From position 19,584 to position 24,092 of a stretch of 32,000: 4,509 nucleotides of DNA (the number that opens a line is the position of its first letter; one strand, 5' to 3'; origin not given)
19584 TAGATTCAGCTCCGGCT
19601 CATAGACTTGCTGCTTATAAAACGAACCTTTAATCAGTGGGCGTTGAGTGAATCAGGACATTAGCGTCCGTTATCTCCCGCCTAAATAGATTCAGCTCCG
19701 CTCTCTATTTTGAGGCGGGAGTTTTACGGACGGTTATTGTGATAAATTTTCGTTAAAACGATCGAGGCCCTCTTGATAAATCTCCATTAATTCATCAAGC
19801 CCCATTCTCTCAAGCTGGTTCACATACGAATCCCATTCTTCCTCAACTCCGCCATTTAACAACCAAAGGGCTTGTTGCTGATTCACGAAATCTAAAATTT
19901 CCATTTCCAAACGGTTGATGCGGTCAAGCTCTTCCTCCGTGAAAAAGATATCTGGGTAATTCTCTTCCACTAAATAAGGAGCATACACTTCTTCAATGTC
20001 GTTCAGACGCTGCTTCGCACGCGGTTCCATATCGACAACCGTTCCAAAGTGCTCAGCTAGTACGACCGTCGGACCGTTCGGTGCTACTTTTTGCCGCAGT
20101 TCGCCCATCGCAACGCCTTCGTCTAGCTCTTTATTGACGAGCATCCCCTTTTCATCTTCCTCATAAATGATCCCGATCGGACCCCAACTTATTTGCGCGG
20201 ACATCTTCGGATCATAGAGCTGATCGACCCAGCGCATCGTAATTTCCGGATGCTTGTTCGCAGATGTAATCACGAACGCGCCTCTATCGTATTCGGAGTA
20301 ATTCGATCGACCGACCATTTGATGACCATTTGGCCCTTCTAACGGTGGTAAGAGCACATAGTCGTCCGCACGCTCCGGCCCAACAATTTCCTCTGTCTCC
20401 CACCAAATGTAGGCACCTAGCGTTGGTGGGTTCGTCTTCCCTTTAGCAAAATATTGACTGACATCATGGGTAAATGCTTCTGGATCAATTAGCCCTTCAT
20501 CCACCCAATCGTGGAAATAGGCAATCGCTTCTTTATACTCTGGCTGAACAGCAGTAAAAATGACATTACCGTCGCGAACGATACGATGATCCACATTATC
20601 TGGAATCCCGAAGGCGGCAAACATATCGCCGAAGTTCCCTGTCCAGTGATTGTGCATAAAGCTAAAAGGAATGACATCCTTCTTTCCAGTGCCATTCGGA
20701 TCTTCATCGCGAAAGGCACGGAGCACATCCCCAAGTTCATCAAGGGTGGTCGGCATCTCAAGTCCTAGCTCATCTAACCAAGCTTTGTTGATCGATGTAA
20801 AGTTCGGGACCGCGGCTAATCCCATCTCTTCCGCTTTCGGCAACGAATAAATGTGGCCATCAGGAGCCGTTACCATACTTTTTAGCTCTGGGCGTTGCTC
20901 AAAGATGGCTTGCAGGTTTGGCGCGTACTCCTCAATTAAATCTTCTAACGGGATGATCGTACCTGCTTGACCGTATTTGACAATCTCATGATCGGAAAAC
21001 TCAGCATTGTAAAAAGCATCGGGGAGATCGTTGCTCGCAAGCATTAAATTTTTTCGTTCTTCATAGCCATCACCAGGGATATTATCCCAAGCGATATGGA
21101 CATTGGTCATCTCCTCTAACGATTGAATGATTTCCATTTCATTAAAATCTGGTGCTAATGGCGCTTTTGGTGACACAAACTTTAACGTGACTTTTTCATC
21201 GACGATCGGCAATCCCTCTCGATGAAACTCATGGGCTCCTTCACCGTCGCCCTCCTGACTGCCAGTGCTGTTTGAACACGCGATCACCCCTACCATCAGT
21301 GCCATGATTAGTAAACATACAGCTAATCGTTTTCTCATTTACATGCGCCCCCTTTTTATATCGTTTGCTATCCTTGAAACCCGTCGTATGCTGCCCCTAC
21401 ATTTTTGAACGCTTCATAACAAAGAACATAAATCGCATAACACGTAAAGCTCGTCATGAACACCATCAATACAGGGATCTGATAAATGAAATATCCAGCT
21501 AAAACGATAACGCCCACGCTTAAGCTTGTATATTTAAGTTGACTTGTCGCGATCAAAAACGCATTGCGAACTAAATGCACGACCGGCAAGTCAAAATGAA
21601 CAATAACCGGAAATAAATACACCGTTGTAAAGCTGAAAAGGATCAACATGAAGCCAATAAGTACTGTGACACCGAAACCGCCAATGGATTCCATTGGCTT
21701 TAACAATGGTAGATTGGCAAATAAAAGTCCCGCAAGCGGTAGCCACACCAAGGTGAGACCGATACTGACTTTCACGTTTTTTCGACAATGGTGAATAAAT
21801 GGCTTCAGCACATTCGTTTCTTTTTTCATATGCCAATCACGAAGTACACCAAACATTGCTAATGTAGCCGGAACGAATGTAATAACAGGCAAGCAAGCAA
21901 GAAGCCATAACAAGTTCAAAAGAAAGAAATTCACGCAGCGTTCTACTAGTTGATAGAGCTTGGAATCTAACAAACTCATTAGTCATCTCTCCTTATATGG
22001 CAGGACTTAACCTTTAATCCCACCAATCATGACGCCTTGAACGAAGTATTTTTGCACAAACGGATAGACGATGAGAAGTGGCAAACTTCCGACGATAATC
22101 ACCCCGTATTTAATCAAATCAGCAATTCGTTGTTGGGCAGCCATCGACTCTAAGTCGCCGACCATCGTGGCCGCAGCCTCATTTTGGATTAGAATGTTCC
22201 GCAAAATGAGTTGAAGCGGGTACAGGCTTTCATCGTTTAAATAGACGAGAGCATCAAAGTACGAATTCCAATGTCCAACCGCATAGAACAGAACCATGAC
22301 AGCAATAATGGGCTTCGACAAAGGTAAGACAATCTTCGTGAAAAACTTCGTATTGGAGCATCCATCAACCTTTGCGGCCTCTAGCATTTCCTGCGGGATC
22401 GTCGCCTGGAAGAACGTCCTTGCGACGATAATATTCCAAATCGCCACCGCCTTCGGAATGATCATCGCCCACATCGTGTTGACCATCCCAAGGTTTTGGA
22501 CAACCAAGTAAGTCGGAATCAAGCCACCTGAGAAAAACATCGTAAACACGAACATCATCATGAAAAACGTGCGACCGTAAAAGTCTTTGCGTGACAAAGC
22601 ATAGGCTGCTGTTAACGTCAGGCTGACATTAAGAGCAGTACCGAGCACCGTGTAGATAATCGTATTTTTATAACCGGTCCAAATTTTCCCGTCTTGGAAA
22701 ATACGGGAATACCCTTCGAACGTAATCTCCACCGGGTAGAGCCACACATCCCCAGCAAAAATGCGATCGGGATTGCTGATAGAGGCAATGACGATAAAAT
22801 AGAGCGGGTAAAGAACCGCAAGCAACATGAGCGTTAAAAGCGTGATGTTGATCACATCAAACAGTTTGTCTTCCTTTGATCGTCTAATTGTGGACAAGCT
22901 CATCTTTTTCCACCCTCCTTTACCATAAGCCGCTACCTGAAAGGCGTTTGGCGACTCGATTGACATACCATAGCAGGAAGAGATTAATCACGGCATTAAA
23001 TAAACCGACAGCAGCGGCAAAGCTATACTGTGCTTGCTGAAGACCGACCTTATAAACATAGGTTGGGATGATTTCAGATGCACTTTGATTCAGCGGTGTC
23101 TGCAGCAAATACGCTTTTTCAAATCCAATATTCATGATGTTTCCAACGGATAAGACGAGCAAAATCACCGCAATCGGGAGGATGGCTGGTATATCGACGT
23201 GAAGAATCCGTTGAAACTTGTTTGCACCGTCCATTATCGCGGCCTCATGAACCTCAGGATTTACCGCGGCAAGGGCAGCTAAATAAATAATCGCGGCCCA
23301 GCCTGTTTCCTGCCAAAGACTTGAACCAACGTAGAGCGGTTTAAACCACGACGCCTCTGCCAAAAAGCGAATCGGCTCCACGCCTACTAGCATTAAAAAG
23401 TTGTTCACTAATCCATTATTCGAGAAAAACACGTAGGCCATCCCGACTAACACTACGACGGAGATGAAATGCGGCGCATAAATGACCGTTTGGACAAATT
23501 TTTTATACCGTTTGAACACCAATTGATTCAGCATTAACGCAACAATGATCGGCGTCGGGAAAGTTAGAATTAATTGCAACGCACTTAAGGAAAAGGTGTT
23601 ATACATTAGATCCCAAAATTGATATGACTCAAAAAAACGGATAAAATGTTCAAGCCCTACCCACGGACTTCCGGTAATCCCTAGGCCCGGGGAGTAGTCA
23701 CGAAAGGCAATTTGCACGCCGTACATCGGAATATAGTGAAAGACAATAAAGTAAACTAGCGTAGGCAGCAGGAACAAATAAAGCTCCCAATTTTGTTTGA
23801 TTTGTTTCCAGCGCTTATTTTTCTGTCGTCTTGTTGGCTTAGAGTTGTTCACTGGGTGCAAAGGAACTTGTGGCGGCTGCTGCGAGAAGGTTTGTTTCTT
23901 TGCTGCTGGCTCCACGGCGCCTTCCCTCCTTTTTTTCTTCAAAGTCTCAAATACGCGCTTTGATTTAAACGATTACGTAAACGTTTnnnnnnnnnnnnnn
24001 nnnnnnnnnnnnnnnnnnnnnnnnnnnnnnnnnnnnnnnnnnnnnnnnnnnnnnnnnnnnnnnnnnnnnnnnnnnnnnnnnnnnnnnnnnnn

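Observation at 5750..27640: A 22-kb convergent fructan locus: 2 GH68 synthases plus 5 GH32 catalytic domains sorted into different cell compartments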

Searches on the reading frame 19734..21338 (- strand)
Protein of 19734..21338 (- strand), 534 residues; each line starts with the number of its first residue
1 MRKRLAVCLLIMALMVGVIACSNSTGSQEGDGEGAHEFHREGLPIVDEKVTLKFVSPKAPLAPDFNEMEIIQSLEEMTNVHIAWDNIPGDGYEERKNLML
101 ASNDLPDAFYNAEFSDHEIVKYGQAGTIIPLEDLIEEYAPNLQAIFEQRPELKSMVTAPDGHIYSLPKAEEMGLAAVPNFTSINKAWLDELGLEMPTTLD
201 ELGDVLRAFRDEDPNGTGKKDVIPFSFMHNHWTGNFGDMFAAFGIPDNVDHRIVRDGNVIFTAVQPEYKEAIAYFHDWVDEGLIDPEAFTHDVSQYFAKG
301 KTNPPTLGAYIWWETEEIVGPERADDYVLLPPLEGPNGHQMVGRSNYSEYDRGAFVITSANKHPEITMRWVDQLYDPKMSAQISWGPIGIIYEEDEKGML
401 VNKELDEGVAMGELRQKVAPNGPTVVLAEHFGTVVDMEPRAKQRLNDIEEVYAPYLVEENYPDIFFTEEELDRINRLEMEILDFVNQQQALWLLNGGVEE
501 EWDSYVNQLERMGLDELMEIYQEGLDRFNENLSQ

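Call 3: search_protein_families(library=pfam, proteins=[window:19734-21338:-], max_evalue=0.001)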
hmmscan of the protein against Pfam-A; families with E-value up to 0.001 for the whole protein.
window:19734-21338:- (534 aa): 2 families
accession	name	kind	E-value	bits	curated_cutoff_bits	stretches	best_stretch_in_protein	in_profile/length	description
PF01547.30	SBP_bac_1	-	1.7e-12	48.4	26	1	75-378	18-304/307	Bacterial extracellular solute-binding protein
PF13416.11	SBP_bac_8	-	2.3e-07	31.3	27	1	70-377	2-246/279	Bacterial extracellular solute-binding protein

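Call 68: search_protein_families(library=ncbifam, proteins=[window:19734-21338:-], max_evalue=0.00001)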
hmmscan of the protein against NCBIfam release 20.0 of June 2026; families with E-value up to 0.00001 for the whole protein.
window:19734-21338:- (534 aa): 0 families

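Call 75: search_solved_structures(query=window:19734-21338:-, max_evalue=0.01)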
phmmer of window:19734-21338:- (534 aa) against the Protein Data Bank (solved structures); distinct sequences matched with E-value up to 0.01: 19.
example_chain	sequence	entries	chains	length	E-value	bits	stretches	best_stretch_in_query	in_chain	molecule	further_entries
5g5y_A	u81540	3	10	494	1.2e-119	403.7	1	51-531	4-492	ABC TRANSPORTER, SUBSTRATE-BINDING PROTEIN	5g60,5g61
5g5z_A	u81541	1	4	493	1.4e-119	403.5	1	51-531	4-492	ABC TRANSPORTER, SUBSTRATE-BINDING PROTEIN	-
5g62_A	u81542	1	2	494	4.8e-119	401.7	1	51-531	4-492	ABC TRANSPORTER, SUBSTRATE-BINDING PROTEIN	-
3omb_A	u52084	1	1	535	8.8e-47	163.2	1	64-528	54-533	Extracellular solute-binding protein, family 1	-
6fth_A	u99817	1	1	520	1.7e-45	159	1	46-528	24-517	Extracellular solute-binding protein, family 1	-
3vlu_A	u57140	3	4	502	4e-41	144.5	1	71-527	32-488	AlgQ1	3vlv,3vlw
1y3n_A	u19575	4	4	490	5.3e-41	144.1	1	71-527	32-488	AlgQ1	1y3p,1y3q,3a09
5xs8_A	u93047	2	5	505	7.8e-41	143.6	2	93-293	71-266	Extracellular solute-binding protein family 1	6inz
5gx8_A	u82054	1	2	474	1.1e-39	139.8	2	94-293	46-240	Extracellular solute-binding protein family 1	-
5gub_A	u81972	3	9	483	1.1e-39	139.8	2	93-293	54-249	Extracellular solute-binding protein family 1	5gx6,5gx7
1j1n_A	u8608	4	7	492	3.9e-39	138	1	77-529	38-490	AlgQ2 | Macromolecule-Binding Periplasmic Protein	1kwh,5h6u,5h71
4tqu_Q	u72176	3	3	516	6e-39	137.4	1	77-529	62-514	AlgQ2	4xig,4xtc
6jhx_A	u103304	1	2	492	1.8e-38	135.8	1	77-529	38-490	AlgQ2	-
9pmy_A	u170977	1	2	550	4.7e-10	42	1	44-301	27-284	Extracellular solute-binding protein family 1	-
4r6h_A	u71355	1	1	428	0.00046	22.2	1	75-246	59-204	Solute binding protein MsmE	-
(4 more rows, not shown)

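Call 79: search_solved_structures(query=window:19734-21338:-, max_evalue=1e-100, show_alignments=1)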
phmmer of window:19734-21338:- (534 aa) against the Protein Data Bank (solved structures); distinct sequences matched with E-value up to 1e-100: 3.
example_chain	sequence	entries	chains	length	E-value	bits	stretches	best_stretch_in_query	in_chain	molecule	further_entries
5g5y_A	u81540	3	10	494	1.2e-119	403.7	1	51-531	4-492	ABC TRANSPORTER, SUBSTRATE-BINDING PROTEIN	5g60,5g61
5g5z_A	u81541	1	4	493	1.4e-119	403.5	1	51-531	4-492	ABC TRANSPORTER, SUBSTRATE-BINDING PROTEIN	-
5g62_A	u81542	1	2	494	4.8e-119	401.7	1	51-531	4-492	ABC TRANSPORTER, SUBSTRATE-BINDING PROTEIN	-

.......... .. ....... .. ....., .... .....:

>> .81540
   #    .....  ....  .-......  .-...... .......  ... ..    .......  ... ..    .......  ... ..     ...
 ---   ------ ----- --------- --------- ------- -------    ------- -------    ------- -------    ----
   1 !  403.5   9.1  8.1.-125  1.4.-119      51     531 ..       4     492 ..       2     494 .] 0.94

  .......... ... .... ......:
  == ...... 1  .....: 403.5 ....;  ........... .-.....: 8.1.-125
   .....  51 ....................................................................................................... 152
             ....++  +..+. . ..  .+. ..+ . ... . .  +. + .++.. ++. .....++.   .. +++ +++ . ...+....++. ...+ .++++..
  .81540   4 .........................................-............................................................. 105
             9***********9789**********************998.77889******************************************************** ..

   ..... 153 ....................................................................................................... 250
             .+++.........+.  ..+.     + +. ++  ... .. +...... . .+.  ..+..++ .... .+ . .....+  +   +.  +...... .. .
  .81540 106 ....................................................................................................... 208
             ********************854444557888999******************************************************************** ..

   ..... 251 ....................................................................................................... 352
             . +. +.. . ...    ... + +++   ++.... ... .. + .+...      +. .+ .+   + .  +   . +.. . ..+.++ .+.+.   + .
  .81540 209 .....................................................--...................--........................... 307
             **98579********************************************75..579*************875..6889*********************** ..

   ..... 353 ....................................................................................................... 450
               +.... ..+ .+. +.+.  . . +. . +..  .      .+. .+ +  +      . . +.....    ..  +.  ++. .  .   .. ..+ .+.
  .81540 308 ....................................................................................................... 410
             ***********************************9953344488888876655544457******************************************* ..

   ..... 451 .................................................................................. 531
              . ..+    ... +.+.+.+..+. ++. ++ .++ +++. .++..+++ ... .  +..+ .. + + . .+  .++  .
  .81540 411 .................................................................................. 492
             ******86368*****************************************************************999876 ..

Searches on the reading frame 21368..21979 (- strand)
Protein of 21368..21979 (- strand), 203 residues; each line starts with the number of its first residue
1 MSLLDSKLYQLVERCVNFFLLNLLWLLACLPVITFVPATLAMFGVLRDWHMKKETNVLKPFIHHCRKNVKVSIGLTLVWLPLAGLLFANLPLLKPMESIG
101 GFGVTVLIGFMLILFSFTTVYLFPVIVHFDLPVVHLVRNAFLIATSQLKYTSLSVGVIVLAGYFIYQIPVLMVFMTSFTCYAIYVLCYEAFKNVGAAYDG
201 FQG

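Call 4: search_protein_families(library=pfam, proteins=[window:21368-21979:-], max_evalue=0.001)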
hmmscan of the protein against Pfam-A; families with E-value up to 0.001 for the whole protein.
window:21368-21979:- (203 aa): 1 family
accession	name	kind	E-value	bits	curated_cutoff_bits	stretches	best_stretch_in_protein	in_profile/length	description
PF04854.19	DUF624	-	6.3e-17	62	24.2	1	18-90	1-77/77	Protein of unknown function, DUF624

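Call 68: search_protein_families(library=ncbifam, proteins=[window:21368-21979:-], max_evalue=0.00001)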
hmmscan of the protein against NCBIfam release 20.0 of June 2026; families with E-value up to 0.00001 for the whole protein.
window:21368-21979:- (203 aa): 1 family
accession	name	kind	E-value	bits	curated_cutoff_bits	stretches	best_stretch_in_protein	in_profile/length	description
NF052431.1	MusI_fam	subfamily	2.7e-18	66.5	160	1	5-183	4-184/194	MusI family membrane protein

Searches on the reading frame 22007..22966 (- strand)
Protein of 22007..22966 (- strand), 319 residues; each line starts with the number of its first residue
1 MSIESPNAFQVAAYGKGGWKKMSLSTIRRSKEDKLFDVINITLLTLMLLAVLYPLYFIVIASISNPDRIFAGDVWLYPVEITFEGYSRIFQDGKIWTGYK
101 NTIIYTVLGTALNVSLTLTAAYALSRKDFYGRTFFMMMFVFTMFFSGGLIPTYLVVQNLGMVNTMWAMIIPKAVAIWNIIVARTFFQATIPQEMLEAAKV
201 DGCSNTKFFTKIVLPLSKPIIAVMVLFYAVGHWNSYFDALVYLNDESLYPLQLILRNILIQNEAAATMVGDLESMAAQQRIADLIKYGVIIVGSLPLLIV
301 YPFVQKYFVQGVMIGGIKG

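Call 4: search_protein_families(library=pfam, proteins=[window:22007-22966:-], max_evalue=0.001)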
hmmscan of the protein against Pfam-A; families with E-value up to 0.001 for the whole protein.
window:22007-22966:- (319 aa): 1 family
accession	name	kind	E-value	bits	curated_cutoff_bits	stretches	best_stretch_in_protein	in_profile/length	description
PF00528.27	BPD_transp_1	-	7e-08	32.8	26.4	1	134-312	20-182/184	Binding-protein-dependent transport system inner membrane component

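Call 68: search_protein_families(library=ncbifam, proteins=[window:22007-22966:-], max_evalue=0.00001)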
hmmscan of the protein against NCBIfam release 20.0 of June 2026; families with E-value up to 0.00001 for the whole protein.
window:22007-22966:- (319 aa): 6 families
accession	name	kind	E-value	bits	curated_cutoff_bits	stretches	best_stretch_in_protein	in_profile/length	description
NF008210.0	PRK10973.1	equivalog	4.5e-21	75.8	297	1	34-268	6-247/281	sn-glycerol-3-phosphate ABC transporter permease UgpE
NF040932.1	ABC_arch_GlcU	equivalog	4.5e-18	65.9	340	1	43-316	8-268/272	glucose ABC transporter permease GlcU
NF008231.0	PRK10998.1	equivalog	2.8e-14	53.4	261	1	29-319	5-296/296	maltose ABC transporter permease MalG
NF007047.0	PRK09500.1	equivalog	2.1e-06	27.6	326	1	42-223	9-187/257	spermidine/putrescine ABC transporter permease PotC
TIGR02141.1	modB_ABC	equivalog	5.1e-06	26.3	182.6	0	106-229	7-146/208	molybdate ABC transporter permease subunit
NF008232.0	PRK10999.1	equivalog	8.4e-06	24.8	392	0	180-232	392-444/520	maltose ABC transporter permease MalF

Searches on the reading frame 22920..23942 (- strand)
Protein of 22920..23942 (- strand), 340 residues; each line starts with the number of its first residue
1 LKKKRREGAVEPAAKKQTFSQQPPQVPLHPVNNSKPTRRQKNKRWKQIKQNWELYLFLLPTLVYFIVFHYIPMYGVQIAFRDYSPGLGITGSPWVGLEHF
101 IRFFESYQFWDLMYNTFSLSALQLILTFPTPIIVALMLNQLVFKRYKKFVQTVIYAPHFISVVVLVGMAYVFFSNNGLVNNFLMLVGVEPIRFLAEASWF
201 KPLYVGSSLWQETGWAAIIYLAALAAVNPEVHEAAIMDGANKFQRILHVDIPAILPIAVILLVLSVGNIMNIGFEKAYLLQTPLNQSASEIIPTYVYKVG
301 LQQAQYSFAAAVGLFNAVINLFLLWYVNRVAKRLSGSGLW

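Call 4: search_protein_families(library=pfam, proteins=[window:22920-23942:-], max_evalue=0.001)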
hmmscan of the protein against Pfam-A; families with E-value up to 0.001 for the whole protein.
window:22920-23942:- (340 aa): 1 family
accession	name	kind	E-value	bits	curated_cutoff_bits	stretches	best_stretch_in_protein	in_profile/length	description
PF00528.27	BPD_transp_1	-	9.1e-14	52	26.4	1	133-335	3-183/184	Binding-protein-dependent transport system inner membrane component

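Call 68: search_protein_families(library=ncbifam, proteins=[window:22920-23942:-], max_evalue=0.00001)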
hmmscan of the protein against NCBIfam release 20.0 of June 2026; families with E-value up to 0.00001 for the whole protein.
window:22920-23942:- (340 aa): 3 families
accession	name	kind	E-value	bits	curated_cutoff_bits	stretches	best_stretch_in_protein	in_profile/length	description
NF007852.0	PRK10561.1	equivalog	7.2e-15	55.6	335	1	48-299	8-253/295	sn-glycerol-3-phosphate ABC transporter permease UgpA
NF040931.1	ABC_arch_GlcT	equivalog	2e-11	44.1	360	1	58-320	2-260/278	glucose ABC transporter permease GlcT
TIGR01581.1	Mo_ABC_porter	hypoth_equivalog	7.9e-06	25.5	210.3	0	108-320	18-219/225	ABC transporter permease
